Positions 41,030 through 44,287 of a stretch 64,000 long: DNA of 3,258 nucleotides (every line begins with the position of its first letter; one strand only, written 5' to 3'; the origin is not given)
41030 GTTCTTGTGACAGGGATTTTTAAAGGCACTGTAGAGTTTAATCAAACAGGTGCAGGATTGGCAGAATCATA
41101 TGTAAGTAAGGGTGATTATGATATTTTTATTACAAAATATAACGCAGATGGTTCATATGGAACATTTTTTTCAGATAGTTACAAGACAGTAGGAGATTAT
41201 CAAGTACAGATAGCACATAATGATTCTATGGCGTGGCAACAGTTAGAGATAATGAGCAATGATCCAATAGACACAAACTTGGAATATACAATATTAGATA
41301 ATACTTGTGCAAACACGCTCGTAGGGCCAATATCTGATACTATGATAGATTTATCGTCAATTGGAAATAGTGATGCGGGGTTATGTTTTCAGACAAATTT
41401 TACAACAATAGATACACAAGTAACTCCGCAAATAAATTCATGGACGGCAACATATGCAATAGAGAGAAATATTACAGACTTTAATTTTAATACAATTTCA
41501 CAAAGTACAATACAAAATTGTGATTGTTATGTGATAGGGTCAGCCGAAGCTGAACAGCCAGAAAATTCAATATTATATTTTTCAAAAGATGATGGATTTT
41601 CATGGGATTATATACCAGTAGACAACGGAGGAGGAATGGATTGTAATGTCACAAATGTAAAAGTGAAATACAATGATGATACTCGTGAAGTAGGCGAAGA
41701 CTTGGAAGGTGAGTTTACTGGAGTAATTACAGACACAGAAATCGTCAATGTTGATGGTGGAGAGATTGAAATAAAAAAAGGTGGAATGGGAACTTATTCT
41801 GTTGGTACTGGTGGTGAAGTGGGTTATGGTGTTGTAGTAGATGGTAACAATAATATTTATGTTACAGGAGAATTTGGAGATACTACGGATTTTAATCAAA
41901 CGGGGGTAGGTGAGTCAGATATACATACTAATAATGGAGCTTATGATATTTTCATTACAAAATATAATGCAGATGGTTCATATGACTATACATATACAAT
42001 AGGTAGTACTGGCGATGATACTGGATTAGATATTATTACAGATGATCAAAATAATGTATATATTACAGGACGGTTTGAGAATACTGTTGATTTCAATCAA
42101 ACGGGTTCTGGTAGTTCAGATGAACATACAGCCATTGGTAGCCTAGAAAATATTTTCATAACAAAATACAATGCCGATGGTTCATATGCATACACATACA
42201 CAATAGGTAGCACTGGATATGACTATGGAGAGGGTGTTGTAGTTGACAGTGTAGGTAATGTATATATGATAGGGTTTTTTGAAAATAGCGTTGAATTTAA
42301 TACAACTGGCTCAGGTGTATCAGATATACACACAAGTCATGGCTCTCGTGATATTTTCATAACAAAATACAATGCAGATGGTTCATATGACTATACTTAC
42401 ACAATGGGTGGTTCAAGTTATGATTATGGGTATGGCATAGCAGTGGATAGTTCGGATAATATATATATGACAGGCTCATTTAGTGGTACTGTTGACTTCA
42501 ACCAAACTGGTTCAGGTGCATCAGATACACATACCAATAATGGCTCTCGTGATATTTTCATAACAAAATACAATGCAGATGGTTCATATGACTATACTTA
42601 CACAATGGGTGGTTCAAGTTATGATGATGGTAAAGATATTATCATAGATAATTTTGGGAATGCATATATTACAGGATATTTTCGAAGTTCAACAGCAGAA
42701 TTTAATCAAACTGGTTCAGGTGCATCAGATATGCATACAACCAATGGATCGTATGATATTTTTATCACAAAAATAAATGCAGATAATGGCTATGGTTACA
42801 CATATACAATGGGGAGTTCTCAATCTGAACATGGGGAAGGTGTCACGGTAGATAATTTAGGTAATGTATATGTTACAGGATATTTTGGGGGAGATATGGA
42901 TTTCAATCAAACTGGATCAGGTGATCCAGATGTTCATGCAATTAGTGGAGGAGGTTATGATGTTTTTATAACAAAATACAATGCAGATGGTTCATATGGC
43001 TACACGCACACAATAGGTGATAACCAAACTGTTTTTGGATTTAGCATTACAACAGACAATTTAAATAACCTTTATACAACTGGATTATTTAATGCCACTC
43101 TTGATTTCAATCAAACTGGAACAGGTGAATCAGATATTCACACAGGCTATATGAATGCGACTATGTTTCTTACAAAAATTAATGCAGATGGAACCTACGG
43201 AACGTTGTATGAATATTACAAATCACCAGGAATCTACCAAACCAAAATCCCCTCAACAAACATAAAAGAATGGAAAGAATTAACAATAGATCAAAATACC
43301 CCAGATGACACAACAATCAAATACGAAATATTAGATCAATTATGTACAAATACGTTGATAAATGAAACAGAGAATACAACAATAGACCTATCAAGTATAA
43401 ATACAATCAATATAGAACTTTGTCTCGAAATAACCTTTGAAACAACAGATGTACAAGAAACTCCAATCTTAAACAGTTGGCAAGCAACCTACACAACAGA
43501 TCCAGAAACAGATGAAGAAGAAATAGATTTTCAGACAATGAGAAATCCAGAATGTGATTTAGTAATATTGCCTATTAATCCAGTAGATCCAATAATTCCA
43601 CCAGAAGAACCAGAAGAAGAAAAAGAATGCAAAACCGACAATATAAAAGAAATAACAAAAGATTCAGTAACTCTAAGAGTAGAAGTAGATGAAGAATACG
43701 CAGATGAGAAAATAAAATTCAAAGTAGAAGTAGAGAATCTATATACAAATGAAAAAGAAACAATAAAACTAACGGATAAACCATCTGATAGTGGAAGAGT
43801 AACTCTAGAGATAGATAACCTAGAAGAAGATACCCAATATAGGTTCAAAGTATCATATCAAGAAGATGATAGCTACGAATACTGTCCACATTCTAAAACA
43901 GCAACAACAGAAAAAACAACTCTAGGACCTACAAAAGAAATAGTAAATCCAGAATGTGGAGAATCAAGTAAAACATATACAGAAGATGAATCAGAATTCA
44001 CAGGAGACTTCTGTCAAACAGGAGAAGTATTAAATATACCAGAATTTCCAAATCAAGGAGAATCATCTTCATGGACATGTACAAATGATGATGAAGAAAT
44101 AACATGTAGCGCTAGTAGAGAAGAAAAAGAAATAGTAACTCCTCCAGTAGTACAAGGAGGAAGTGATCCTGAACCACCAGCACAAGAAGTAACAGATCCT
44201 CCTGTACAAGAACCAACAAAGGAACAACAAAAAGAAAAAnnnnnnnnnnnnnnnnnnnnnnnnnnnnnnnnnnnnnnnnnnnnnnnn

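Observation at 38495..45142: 2215-aa surface protein built from an internally duplicated super-module with ~20 SBBP beta-propeller repeats and a multi-TM, CarboxypepD_reg-bearing C-terminus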

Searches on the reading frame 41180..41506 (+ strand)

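Call 68: search_protein_families(library=pfam, proteins=[window:41180-41506:+], max_evalue=10)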
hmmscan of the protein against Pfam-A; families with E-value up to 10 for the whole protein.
seq(109 aa): 1 family
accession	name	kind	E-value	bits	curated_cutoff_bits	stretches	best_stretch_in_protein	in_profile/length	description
PF09140.17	MipZ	-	0.18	11.5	20.7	1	39-67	117-145/262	ATPase MipZ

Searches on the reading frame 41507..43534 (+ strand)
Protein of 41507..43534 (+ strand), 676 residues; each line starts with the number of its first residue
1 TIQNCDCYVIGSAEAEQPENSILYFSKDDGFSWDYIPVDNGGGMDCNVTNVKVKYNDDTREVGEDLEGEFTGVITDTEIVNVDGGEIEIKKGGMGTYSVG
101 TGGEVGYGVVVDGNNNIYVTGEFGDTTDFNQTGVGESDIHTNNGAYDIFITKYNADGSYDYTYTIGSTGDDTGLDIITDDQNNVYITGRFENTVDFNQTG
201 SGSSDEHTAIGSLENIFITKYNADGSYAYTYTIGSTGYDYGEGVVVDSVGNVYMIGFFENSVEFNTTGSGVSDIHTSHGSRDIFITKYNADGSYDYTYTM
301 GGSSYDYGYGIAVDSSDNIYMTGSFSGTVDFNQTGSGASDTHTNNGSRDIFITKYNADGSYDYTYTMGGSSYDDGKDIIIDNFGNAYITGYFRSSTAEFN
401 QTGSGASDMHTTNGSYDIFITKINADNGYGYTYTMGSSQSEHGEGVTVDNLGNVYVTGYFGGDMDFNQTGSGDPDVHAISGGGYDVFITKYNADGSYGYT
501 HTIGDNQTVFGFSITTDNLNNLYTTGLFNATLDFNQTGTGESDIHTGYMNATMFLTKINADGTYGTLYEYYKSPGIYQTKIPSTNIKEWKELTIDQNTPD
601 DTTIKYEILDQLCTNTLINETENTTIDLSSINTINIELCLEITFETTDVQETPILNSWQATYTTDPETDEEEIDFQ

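Call 54: predict_structure(alignment_id=A2)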
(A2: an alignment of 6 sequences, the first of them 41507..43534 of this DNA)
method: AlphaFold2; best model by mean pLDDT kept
length: 676 residues; sequences in the alignment: 6
mean_pLDDT: 76.0   pTM: 0.71
mean pLDDT of the five models: 76.0, 73.3, 72.1, 70.7, 67.7
residues with pLDDT >= 90: 221; 70-90: 252; 50-70: 92; < 50: 111
segments of 3 or more residues with pLDDT < 50: 1-31, 33-35, 37-93, 569-573, 649-651, 666-676
pLDDT, mean of each block of 10 residues (from residue 1): 42 42 41 46 41 36 29 27 26 63 88 93 89 70 91 84 89 95 94 81 80 86 89 88 93 94 80 87 93 90 87 94 92 73 88 89 87 93 94 84 75 89 90 90 95 94 83 74 84 90 80 91 90 64 67 87 65 55 66 70 80 81 85 72 64 56 52 32
secondary structure, 60 per line:
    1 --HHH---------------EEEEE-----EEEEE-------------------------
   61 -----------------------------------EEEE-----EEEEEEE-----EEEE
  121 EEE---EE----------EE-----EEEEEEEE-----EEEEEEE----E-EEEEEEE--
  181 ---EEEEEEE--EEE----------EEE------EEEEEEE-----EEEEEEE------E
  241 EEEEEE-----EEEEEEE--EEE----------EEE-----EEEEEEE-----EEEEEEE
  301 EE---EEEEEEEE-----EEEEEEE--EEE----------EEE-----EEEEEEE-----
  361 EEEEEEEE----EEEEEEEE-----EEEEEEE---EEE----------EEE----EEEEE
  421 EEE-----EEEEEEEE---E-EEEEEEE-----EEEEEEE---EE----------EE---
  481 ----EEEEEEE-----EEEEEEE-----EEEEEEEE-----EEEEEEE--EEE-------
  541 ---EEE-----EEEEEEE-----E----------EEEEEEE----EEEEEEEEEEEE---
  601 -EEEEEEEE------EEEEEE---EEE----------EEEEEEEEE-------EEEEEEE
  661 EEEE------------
elements in order (helices of 4 or more, strands of 3 or more residues): E21-25 E31-35 E96-99 E105-111 E117-123 E146-153 E159-165 E172-178 E184-190 E193-195 E206-208 E215-221 E227-233 E240-246 E252-258 E261-263 E274-276 E282-288 E294-302 E306-313 E319-325 E328-330 E341-343 E349-355 E361-368 E373-380 E386-392 E396-398 E409-411 E416-423 E429-436 E442-448 E454-460 E485-491 E497-503 E509-516 E522-528 E531-533 E544-546 E552-558 E575-581 E586-597 E602-609 E616-621 E625-627 E638-646 E654-664

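Call 57: fold_search(model_id=the predicted structure, library=pdb)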
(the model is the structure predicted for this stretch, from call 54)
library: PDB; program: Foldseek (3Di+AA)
matches with E <= 10: 604; with E <= 0.001: 66
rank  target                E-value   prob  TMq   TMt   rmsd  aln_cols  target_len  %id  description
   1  7ron                  1.3e-23  1.00  0.51  0.55   3.8       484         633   21  Crystal structure of the Friedel-Crafts alkylating enzyme CylK from Cylindospermum licheniforme (released 2022-03-23)
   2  7roo                  2.9e-23  1.00  0.51  0.53   5.2       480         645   21  Crystal structure of Friedel-Crafts alkylating enzyme CylK from Cylindospermum licheniforme with bromide (released 2022-03-23)
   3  7fh8                  3.5e-23  1.00  0.52  0.54   5.9       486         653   22  Friedel-Crafts alkylation enzyme CylK mutant H391A (released 2022-02-16)
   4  7fh7                  5.1e-23  1.00  0.52  0.54   5.8       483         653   22  Friedel-Crafts alkylation enzyme CylK mutant Y37F (released 2022-02-16)
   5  7fh6                  8.9e-23  1.00  0.53  0.55   5.0       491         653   20  Friedel-Crafts alkylation enzyme CylK (released 2022-02-16)
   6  1q7f_B                2.9e-07  1.00  0.18  0.35   8.9       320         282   16  Brain Tumor NHL domain (released 2003-10-21)
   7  3zwl_D                2.0e-06  1.00  0.34  0.59   8.8       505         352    7  Structure of eukaryotic translation initiation factor eIF3i complex with eIF3b C-terminus (655-700) (released 2011-10-05)
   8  9d9z_A                5.4e-06  1.00  0.28  0.06  15.6       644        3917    9  Structure of human UBR4-KCMF1-CaM E3 ligase complex (Silencing Factor of the Integrated stress response, SiFI) (released 2025-06-11)
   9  7nyq_A                7.8e-06  1.00  0.26  0.57   7.4       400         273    8  Crystal structure of the Mei-P26 NHL domain (released 2022-05-04)
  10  8shj_B                1.3e-05  1.00  0.31  0.56  10.8       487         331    8  Crystal structure of the WD-repeat domain of human WDR91 in complex with MR45279 (released 2023-07-05)
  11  6f0t_A                1.6e-05  1.00  0.23  0.54   8.4       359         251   16  Crystal structure of Pizza6-SFW (released 2018-03-21)
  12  7nyq_B                1.7e-05  1.00  0.27  0.59   8.3       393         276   10  Crystal structure of the Mei-P26 NHL domain (released 2022-05-04)
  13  7b96_A                3.5e-05  1.00  0.23  0.50   7.5       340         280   10  NHL domain of human TRIM2 (released 2022-01-12)
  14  8hmc_B                6.2e-05  0.97  0.18  0.12  22.9       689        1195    9  base module state 1 of Tetrahymena IFT-A (released 2023-06-14)
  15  6ren_A                7.5e-05  1.00  0.18  0.41  10.3       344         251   16  Crystal structure of 3fPizza6-SH with Zn2+ (released 2019-07-31)
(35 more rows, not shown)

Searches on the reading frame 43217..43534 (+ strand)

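Call 68: search_protein_families(library=pfam, proteins=[window:43217-43534:+], max_evalue=10)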
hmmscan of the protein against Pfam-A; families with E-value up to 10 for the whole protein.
seq(106 aa): 1 family
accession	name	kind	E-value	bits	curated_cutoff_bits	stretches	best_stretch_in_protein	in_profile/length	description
PF05037.18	DUF669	-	0.044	14.3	21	1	4-52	16-60/138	Protein of unknown function (DUF669)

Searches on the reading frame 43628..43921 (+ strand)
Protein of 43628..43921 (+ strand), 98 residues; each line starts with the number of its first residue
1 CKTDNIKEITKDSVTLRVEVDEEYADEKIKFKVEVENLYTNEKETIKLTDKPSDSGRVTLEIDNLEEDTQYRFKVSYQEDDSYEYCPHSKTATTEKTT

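Call 68: search_protein_families(library=pfam, proteins=[window:43628-43921:+], max_evalue=10)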
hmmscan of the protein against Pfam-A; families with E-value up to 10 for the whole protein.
seq(98 aa): 5 families
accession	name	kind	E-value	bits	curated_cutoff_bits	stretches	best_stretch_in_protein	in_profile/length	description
PF00041.27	fn3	-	0.00032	21.3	25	1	6-82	8-73/84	Fibronectin type III domain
PF16656.11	Pur_ac_phosph_N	-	0.0037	18.2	30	1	33-80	34-83/93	Purple acid Phosphatase, N-terminal domain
PF05031.18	NEAT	-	0.036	15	32.8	2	10-49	77-116/119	Iron Transport-associated domain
PF06030.18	WxLIP_PGBD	-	0.05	14.1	27.3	1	12-67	27-82/121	WxL Interacting Protein, peptidoglycan binding domain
PF01105.29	EMP24_GP25L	-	0.09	13.3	25.9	1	25-94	20-86/182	emp24/gp25L/p24 family/GOLD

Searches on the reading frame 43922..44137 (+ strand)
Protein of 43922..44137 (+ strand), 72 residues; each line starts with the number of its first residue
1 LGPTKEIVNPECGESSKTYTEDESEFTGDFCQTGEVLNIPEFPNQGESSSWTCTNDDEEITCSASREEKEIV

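Call 68: search_protein_families(library=pfam, proteins=[window:43922-44137:+], max_evalue=10)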
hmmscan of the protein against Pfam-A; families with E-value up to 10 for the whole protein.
seq(72 aa): 0 families
